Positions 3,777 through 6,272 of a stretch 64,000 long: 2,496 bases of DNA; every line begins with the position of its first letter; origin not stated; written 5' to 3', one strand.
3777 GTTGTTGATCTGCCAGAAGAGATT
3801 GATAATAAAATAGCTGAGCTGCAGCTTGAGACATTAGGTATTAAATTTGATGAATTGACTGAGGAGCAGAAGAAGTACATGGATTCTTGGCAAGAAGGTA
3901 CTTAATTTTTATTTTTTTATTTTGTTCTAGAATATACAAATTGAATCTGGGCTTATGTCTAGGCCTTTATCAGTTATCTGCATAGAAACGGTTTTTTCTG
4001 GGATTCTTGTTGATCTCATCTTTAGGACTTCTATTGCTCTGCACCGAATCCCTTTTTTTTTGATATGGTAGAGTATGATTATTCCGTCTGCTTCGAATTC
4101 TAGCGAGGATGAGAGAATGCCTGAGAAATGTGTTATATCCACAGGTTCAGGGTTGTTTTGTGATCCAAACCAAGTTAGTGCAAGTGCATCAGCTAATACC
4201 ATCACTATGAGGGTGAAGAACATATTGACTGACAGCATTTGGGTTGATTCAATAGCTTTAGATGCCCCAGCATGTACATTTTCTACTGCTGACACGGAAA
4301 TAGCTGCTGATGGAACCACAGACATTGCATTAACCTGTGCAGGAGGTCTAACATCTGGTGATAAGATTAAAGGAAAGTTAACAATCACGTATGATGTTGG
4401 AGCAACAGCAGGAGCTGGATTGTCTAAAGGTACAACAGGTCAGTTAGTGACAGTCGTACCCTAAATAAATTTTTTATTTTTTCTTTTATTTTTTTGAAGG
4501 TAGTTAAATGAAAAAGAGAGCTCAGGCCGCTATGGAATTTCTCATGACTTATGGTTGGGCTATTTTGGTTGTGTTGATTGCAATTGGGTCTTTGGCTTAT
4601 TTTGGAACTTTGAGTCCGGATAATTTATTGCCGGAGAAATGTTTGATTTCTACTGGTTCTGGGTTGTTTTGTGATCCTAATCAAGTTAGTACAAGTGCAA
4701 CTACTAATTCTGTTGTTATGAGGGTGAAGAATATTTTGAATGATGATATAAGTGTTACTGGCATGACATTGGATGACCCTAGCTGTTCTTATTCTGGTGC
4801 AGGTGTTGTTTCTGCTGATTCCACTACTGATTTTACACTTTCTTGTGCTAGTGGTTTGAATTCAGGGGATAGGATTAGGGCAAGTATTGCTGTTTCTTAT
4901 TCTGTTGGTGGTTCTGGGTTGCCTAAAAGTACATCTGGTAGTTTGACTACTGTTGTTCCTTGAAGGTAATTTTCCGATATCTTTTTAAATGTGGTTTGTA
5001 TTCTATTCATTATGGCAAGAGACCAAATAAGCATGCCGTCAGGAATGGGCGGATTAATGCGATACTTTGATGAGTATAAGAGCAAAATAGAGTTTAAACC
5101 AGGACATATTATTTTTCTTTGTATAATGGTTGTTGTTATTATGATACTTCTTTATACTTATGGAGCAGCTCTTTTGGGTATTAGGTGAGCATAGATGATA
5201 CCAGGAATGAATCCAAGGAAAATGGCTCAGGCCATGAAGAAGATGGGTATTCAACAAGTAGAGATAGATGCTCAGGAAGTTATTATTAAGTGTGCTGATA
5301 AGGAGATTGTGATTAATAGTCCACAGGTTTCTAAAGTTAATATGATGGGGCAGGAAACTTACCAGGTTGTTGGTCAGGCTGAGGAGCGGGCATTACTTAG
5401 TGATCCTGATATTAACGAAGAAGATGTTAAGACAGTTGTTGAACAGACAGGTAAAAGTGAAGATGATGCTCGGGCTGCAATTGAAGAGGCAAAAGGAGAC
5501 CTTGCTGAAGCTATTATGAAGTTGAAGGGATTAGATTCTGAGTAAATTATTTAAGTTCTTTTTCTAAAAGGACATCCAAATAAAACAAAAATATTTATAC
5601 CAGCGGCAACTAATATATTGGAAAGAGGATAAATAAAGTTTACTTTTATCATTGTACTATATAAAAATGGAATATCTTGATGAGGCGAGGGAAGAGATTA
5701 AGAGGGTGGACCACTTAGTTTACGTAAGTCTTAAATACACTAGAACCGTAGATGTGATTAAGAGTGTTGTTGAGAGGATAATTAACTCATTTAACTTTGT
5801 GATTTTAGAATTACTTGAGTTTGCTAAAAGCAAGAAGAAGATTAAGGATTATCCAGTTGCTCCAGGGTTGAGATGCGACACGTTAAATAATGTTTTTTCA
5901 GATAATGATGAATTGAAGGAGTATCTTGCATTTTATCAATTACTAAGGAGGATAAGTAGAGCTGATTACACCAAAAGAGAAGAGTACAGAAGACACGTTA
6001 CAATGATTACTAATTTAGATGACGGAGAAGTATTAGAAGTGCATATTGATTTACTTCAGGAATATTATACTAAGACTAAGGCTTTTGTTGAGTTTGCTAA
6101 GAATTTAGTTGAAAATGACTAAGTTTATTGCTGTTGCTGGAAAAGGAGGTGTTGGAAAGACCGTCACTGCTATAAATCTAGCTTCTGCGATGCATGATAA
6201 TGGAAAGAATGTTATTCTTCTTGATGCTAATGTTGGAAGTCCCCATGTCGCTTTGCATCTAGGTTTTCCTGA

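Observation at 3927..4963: Head-to-head fusion of two 5'-truncated genes: a KaiC-like tail joined to a leaderless pilin beside an intact pilin (possible silent pilin cassette or inversion breakpoint)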

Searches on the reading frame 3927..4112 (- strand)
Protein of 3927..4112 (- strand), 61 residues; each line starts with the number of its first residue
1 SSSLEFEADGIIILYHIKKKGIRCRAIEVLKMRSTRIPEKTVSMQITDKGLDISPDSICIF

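Call 3: search_protein_families(library=pfam, proteins=[window:3927-4103:-], max_evalue=1)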
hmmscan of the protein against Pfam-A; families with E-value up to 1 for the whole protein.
window:3927-4103:- (58 aa): 1 family
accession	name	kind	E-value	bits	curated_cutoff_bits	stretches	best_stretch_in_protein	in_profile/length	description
PF06745.19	ATPase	-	3.8e-10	40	26.6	1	2-53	178-229/231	KaiC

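Call 36: find_related_loci(query=window:3927-4103:-, collection=metagenome_contigs, flank=6000)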
Query window:3927-4103:- (58 aa) in metagenome_contigs; peptide patterns used: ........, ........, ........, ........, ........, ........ (x = any residue, [..] = any of these).
598 stretches matched a pattern (row limit reached: there are more); 5 encode a relative of the query (tblastn E <= 1e-3); 5 distinct loci.
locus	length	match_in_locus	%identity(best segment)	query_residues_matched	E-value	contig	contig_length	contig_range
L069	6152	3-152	100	9-58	3e-30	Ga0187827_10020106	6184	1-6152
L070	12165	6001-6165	64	1-55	4e-22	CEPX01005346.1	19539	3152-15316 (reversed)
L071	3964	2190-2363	60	1-58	2e-21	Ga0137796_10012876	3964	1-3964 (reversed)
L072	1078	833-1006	55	1-58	3e-21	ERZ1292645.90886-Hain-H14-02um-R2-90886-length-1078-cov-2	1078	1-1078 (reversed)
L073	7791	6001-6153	55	1-51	5e-14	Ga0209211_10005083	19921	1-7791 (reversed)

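Call 61: search_protein_families(library=ncbifam, proteins=[window:3927-4112:-], max_evalue=1)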
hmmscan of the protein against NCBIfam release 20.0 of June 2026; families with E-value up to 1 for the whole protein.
window:3927-4112:- (61 aa): 6 families
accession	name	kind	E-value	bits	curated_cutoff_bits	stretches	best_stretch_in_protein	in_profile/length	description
TIGR03877.1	thermo_KaiC_1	hypoth_equivalog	8.1e-06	25.5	307.25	1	4-57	183-236/238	KaiC domain-containing protein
NF006799.0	PRK09302.1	equivalog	0.0002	20.1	408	1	8-54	193-472/515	circadian clock protein KaiC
TIGR02655.1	circ_KaiC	equivalog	0.00062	18.5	546.25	1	5-55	180-230/484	circadian clock protein KaiC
TIGR03880.1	KaiC_arch_3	hypoth_equivalog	0.0017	17.9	249.45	1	4-53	166-217/224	KaiC domain-containing protein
TIGR03881.1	KaiC_arch_4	hypoth_equivalog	0.02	14.6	247.8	1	4-51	178-226/231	KaiC domain-containing protein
NF008263.0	PRK11034.1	equivalog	0.14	10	1350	1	17-48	416-447/758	ATP-dependent Clp protease ATP-binding subunit ClpA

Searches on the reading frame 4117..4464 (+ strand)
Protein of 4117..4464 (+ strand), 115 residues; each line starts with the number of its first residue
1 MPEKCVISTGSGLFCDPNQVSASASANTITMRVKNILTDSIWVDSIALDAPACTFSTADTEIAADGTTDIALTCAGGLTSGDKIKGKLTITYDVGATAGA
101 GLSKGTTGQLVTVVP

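Call 3: search_protein_families(library=pfam, proteins=[window:4117-4464:+], max_evalue=1)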
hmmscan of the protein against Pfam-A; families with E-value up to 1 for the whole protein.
window:4117-4464:+ (115 aa): 1 family
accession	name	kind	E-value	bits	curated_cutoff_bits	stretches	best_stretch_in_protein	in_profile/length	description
PF17175.10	MOLO1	-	0.063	13.9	27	1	3-39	14-49/122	Modulator of levamisole receptor-1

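Call 23: find_homologous_proteins(query=window:4117-4464:+, max_evalue=1e-10)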
Query window:4117-4464:+ (115 aa): 43 proteins with E <= 1e-10 among 67 candidates.
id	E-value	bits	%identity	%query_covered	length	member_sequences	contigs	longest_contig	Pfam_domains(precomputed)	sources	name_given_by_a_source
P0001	7.8e-66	237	100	100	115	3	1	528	-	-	-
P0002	5.9e-49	183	77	100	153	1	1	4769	-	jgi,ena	-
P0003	6.7e-48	179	74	100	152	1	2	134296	-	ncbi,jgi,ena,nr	ncbi:hypothetical protein KY361_01745 [Candidatus Woesearchaeota archaeon]|nr:hypothetical protein [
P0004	7.7e-47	176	73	100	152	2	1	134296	-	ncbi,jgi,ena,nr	ncbi:hypothetical protein KY361_01740 [Candidatus Woesearchaeota archaeon]|nr:hypothetical protein [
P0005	2.5e-46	174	71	100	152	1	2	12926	-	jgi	-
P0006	1.3e-45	172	74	100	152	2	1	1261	-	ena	-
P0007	1.4e-45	172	70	100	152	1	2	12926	-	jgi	-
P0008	1.5e-45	172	70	100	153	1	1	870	-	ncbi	-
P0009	6.8e-45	170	70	100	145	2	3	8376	-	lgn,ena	-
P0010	2.7e-44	168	70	100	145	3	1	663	-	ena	-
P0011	1.0e-43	166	69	100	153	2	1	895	-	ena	-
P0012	3.0e-43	164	69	100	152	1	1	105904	-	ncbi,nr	ncbi:hypothetical protein KY360_06425 [Candidatus Woesearchaeota archaeon]|nr:hypothetical protein [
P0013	4.2e-43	164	67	100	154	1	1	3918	-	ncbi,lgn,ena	-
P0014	6.1e-43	163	69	100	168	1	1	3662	-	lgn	-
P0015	8.1e-43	163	70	100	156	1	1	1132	-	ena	-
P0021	5.3e-41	157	65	100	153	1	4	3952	-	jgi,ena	jgi:uncharacterized protein (UPF0333 family)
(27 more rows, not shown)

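Call 24: find_encoding_contigs(protein=P0001, flank=10000, max_places=10)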
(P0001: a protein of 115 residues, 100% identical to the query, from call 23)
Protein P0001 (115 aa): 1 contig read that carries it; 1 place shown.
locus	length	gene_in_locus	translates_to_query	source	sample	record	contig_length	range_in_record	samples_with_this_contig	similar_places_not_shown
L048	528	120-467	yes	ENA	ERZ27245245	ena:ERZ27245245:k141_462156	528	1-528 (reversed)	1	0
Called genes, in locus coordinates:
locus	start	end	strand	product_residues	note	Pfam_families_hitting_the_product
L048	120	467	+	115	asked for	-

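Call 33: find_encoding_contigs(protein=P0003, flank=8000, max_places=3)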
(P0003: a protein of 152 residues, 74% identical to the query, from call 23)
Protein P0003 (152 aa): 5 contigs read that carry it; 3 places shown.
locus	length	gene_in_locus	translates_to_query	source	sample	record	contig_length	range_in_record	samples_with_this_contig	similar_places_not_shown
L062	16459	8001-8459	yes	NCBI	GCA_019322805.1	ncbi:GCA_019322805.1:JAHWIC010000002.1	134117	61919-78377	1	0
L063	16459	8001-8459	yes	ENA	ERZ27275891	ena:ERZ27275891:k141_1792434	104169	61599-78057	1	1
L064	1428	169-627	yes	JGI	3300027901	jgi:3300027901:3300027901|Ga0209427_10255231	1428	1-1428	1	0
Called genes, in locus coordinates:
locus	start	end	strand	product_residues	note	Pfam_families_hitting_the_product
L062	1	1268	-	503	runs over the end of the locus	PF00437:T2SSE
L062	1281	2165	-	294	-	-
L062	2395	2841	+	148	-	-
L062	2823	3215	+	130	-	PF23928:DUF7266 (weak)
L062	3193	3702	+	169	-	-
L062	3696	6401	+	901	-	-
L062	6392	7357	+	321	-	-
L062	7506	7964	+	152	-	-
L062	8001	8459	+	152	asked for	-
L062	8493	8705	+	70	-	-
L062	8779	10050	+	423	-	PF02403:Seryl_tRNA_N, PF00587:tRNA-synt_2b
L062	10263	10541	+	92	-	-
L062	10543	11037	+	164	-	PF03703:bPH_2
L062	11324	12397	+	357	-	PF13191:AAA_16 (weak), PF00931:NB-ARC, PF05729:NACHT (weak), PF13401:AAA_22, PF22703:Cdc6_lid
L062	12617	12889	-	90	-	PF00708:Acylphosphatase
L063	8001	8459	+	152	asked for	-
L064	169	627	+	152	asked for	-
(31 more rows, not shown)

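Call 34: find_encoding_contigs(protein=P0005, flank=8000, max_places=3)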
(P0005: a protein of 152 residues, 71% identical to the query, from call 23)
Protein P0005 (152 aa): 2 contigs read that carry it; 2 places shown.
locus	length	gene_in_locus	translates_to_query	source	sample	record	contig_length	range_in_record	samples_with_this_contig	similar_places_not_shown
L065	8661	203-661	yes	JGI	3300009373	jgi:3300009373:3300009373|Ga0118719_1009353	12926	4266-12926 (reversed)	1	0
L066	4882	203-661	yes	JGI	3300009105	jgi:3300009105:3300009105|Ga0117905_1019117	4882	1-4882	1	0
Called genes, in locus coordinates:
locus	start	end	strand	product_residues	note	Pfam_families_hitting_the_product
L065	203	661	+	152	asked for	-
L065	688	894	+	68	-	-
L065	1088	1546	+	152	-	-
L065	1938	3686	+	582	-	PF00480:ROK (weak)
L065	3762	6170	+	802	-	PF01326:PPDK_N, PF00391:PEP-utilizers, PF02896:PEP-utilizers_C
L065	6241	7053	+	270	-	PF01909:NTP_transf_2, PF18765:Polbeta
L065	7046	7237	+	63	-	-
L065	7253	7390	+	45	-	-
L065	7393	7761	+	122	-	-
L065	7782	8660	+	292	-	PF24709:DUF7670 (weak), PF07603:Lcl_C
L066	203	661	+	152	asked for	-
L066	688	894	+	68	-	-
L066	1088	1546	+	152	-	-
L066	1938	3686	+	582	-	PF00480:ROK (weak)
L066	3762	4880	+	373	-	?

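Call 35: find_encoding_contigs(protein=P0002, flank=8000, max_places=3)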
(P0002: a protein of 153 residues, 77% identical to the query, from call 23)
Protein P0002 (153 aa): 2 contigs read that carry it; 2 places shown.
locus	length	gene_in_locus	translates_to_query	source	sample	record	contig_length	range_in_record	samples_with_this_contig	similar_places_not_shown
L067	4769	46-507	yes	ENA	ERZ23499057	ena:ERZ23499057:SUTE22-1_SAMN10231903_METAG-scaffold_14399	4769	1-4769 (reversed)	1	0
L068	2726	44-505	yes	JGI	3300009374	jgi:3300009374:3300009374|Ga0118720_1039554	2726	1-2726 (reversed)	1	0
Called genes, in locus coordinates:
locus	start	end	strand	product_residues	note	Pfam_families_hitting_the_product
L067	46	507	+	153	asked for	-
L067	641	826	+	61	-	-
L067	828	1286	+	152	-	-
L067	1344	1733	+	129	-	PF01648:ACPS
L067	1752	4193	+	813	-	PF00501:AMP-binding, PF00550:PP-binding (weak), PF01553:Acyltransferase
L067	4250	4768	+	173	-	?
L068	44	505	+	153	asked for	-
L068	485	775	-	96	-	-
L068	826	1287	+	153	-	-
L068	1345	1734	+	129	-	PF01648:ACPS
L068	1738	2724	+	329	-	?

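Call 60: search_protein_families(library=pfam, proteins=[P0021, P0003, P0002], max_evalue=10)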
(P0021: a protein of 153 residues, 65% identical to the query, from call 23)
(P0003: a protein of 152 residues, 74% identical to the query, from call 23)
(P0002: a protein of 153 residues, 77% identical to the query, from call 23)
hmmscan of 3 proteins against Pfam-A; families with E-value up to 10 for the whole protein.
P0021 (153 aa): 0 families

P0003 (152 aa): 0 families

P0002 (153 aa): 1 family
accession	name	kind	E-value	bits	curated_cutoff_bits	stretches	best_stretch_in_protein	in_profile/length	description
PF18012.7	PH_17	-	0.25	11.7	22.4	1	57-84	31-58/60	PH domain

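Call 61: search_protein_families(library=ncbifam, proteins=[P0021, P0003], max_evalue=1)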
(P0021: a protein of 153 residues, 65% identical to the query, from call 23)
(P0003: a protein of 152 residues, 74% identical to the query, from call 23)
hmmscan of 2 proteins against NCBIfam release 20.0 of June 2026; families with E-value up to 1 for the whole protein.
P0021 (153 aa): 1 family
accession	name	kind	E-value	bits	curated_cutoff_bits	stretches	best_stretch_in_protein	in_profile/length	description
NF040686.1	TcpD_dom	domain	0.00093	19.1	24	1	9-41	19-51/63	TcpD family membrane protein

P0003 (152 aa): 1 family
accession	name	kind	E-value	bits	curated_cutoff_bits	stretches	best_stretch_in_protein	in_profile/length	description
NF040686.1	TcpD_dom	domain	0.00023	21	24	1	8-40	19-51/63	TcpD family membrane protein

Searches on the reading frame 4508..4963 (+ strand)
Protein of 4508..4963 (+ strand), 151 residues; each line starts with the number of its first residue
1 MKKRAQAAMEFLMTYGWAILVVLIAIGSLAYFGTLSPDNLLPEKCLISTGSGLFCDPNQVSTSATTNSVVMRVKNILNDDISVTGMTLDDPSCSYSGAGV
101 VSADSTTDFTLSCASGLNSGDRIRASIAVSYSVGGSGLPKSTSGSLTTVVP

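Call 3: search_protein_families(library=pfam, proteins=[window:4508-4963:+], max_evalue=1)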
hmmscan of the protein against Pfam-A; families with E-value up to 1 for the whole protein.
window:4508-4963:+ (151 aa): 1 family
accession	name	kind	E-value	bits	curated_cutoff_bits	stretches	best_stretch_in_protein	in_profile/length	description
PF09081.16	AMT4_dom_C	-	0.27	11.6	27.6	1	123-150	21-48/64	Glucan 1,4-alpha-maltotetraohydrolase, domain C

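Call 25: find_encoding_contigs(protein=window:4508-4963:+, flank=10000, max_places=10)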
Protein window:4508-4963:+ (151 aa): 22 contigs read that carry it; 10 places shown.
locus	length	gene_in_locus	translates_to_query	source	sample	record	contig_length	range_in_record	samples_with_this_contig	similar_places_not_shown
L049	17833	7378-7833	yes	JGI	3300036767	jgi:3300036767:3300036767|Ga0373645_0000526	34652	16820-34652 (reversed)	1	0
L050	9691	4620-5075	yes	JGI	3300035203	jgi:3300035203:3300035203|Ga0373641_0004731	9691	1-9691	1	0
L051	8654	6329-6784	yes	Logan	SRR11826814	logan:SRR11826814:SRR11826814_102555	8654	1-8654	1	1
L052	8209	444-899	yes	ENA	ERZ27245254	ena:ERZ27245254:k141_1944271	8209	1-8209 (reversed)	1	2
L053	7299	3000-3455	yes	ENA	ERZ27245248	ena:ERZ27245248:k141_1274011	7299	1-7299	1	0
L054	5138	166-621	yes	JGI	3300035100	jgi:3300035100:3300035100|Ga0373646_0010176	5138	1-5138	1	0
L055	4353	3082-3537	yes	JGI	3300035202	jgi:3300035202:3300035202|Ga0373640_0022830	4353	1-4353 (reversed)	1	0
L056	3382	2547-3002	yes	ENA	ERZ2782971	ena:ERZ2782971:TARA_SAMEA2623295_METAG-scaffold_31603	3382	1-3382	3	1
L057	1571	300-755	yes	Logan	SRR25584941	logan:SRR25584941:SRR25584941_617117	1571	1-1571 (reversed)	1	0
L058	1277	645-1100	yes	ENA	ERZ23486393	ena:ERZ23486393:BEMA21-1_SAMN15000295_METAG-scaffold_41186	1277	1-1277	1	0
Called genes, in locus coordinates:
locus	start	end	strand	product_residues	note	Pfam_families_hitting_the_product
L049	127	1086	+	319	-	PF13091:PLDc_2, PF07894:SACK1 (faint), PF00614:PLDc (faint), PF13091:PLDc_2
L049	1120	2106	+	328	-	PF00294:PfkB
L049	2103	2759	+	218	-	PF01168:Ala_racemase_N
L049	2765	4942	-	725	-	-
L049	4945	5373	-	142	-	PF13404:HTH_AsnC-type, PF13412:HTH_24, PF01037:AsnC_trans_reg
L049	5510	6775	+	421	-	PF05221:AdoHcyase, PF02826:2-Hacid_dh_C, PF00670:AdoHcyase_NAD, PF07991:KARI_N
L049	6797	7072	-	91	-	PF06745:ATPase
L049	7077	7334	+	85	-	-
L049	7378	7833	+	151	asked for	-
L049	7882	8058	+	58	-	PF03911:Sec61_beta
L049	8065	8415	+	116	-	PF01849:NAC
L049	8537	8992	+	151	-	-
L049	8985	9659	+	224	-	PF00142:Fer4_NifH (weak), PF01656:CbiA, PF02374:ArsA_ATPase (faint), PF06564:CBP_BcsQ (faint), PF10609:ParA, PF13614:AAA_31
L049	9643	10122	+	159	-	-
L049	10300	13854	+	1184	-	PF13229:Beta_helix (weak), PF26549:Tricorn_N (faint), PF23381:Beta-prop_IFT122_1st (faint), PF26550:Tricorn_2nd (weak), PF00404:Dockerin_1 (weak), PF13860:FlgD_ig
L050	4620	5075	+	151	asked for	-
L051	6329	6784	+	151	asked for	-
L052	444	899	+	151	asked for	-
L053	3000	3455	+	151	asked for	-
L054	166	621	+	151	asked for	-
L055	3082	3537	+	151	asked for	-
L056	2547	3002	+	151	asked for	-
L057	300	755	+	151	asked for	-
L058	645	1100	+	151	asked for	-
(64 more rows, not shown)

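Call 38: list_cluster_members(proteins=[window:4508-4963:+, P0001, window:4075-4464:+])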
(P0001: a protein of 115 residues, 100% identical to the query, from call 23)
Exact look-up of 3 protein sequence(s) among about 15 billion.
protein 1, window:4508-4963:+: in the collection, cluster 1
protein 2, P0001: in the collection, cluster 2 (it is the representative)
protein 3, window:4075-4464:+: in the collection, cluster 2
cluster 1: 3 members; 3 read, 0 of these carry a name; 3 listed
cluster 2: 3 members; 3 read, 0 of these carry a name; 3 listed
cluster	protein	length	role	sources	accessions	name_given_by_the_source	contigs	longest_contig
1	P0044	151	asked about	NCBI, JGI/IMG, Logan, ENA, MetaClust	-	-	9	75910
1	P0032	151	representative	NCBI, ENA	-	-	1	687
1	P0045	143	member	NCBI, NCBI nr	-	-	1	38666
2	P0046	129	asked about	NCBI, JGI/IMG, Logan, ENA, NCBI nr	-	-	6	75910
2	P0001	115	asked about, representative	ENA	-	-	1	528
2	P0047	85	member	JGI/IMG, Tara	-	-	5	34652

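Call 60: search_protein_families(library=pfam, proteins=[window:4508-4963:+], max_evalue=10)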
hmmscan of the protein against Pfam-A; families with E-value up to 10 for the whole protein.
window:4508-4963:+ (151 aa): 1 family
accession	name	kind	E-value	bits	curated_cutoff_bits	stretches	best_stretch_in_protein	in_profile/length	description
PF09081.16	AMT4_dom_C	-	0.27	11.6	27.6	1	123-150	21-48/64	Glucan 1,4-alpha-maltotetraohydrolase, domain C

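Call 61: search_protein_families(library=ncbifam, proteins=[window:4508-4963:+], max_evalue=1)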
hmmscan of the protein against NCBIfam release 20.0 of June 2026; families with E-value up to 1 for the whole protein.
window:4508-4963:+ (151 aa): 2 families
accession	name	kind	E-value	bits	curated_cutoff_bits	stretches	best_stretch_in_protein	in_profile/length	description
NF040686.1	TcpD_dom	domain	0.011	15.6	24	1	9-41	19-51/63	TcpD family membrane protein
NF052285.1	GABA_TF_GabR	exception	0.21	10.3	600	1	46-83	146-183/456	MocR-like transcriptional regulator GabR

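Call 69: predict_structure(alignment_id=A3)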
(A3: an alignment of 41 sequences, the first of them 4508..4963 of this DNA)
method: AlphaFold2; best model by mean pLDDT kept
length: 151 residues; sequences in the alignment: 41
mean_pLDDT: 88.5   pTM: 0.69
mean pLDDT of the five models: 88.5, 83.7, 83.6, 82.5, 80.0
residues with pLDDT >= 90: 93; 70-90: 48; 50-70: 10; < 50: 0
segments of 3 or more residues with pLDDT < 50: none
pLDDT, mean of each block of 10 residues (from residue 1): 73 91 94 72 82 87 92 94 94 91 95 90 92 89 92 85
secondary structure, 60 per line:
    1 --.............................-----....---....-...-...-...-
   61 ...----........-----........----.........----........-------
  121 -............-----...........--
elements in order: H3-31 H37-40 E44-47 E53-55 E61-63 E68-75 E81-88 E93-101 E106-113 E122-133 E139-149

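Call 71: fold_search(model_id=the predicted structure, library=pdb)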
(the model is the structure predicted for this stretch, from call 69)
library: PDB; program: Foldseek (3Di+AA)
matches with E <= 10: 1104; with E <= 0.001: 2
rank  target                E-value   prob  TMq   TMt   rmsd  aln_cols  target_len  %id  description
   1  8fk7_A                2.1e-04  1.00  0.39  0.43  15.6       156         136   15  Structure of the Pyrobaculum calidifontis flagellar-like archaeal type IV pilus (released 2023-06-28)
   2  8q30_0                7.4e-04  1.00  0.34  0.35  16.2       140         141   21  Sulfolobus acidocaldarius AAP filament. (released 2024-03-06)
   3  8tib_A                1.4e-03  1.00  0.33  0.37  16.6       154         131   15  Cryo-EM of tri-pilus from S. islandicus REY15A (released 2024-01-10)
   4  8u01                  2.2e-03  1.00  0.42  0.09   4.8       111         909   11  Crystal Structure of the Glycoside Hydrolase Family 2 TIM Barrel-domain Containing Protein from Phocaeicola plebeius (released 2023-09-27)
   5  9b7j_K                4.6e-03  1.00  0.39  0.19   5.7       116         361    6  Cryo-EM structure of human dynactin complex bound to Chlamydia effector Dre1 (released 2025-04-16)
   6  6nav_A                5.6e-03  1.00  0.37  0.41  15.7       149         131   15  Cryo-EM reconstruction of Sulfolobus islandicus LAL14/1 Pilus (released 2019-05-08)
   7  5cn2_A                6.6e-03  1.00  0.37  0.45   6.6       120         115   18  Crystal structure of yeast GGA1_GAE domain-C2221 (released 2016-07-20)
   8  6tqs_F                6.9e-03  1.00  0.34  0.38   6.7       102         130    9  The crystal structure of the MSP domain of human MOSPD2 in complex with the conventional FFAT motif of ORP1. (released 2020-11-18)
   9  6tqs_B                9.0e-03  1.00  0.36  0.41   6.1       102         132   12  The crystal structure of the MSP domain of human MOSPD2 in complex with the conventional FFAT motif of ORP1. (released 2020-11-18)
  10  6tqs_C                1.0e-02  1.00  0.39  0.43   6.4       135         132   12  The crystal structure of the MSP domain of human MOSPD2 in complex with the conventional FFAT motif of ORP1. (released 2020-11-18)
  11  8rjc_5                1.2e-02  0.99  0.35  0.31   7.8       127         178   12  Structure of the rabbit 80S ribosome stalled on a 2-TMD rhodopsin intermediate in complex with Sec61-TRAP, open confor (released 2024-01-24)
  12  9gy2_B                1.2e-02  1.00  0.35  0.11   7.2       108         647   12  Non-Hemolytic Phospholipase C (PLC N) (released 2025-10-15)
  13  8b7d                  1.4e-02  0.99  0.34  0.35  10.2       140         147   11  Luminal domain of TMEM106B (released 2023-07-19)
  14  6fjy_C                1.4e-02  0.99  0.31  0.25   6.8       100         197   11  Crystal structure of CsuC-CsuE chaperone-tip adhesion subunit pre-assembly complex from archaic chaperone-usher Csu pi (released 2018-05-16)
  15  6cxh_A                1.4e-02  1.00  0.42  0.20  15.9       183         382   11  Crystal structure of particulate methane monooxygenase from Methylomicrobium alcaliphilum 20Z (released 2018-05-16)
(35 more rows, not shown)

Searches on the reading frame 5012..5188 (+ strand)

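Call 3: search_protein_families(library=pfam, proteins=[window:5012-5188:+], max_evalue=1)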
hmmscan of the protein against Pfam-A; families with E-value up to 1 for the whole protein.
window:5012-5188:+ (58 aa): 1 family
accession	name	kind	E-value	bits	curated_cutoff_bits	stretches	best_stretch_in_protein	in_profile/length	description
PF03911.21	Sec61_beta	-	8.2e-10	39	27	1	12-47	2-37/41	Sec61beta family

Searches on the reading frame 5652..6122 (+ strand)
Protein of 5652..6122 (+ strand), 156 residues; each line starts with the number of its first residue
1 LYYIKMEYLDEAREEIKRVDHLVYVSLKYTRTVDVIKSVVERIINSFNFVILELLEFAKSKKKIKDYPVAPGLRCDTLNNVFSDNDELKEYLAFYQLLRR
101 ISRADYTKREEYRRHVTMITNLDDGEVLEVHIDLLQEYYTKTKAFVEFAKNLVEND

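Call 3: search_protein_families(library=pfam, proteins=[window:5652-6122:+], max_evalue=1)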
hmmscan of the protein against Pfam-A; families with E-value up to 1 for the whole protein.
window:5652-6122:+ (156 aa): 2 families
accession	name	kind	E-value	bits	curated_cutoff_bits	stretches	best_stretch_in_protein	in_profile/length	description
PF17419.7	MauJ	-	0.099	13.9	28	1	83-138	10-68/116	Methylamine utilization protein MauJ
PF22317.1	PolB_N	-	0.38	11.2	27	0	48-62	26-40/54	DNA polymerase II small subunit, N-terminal domain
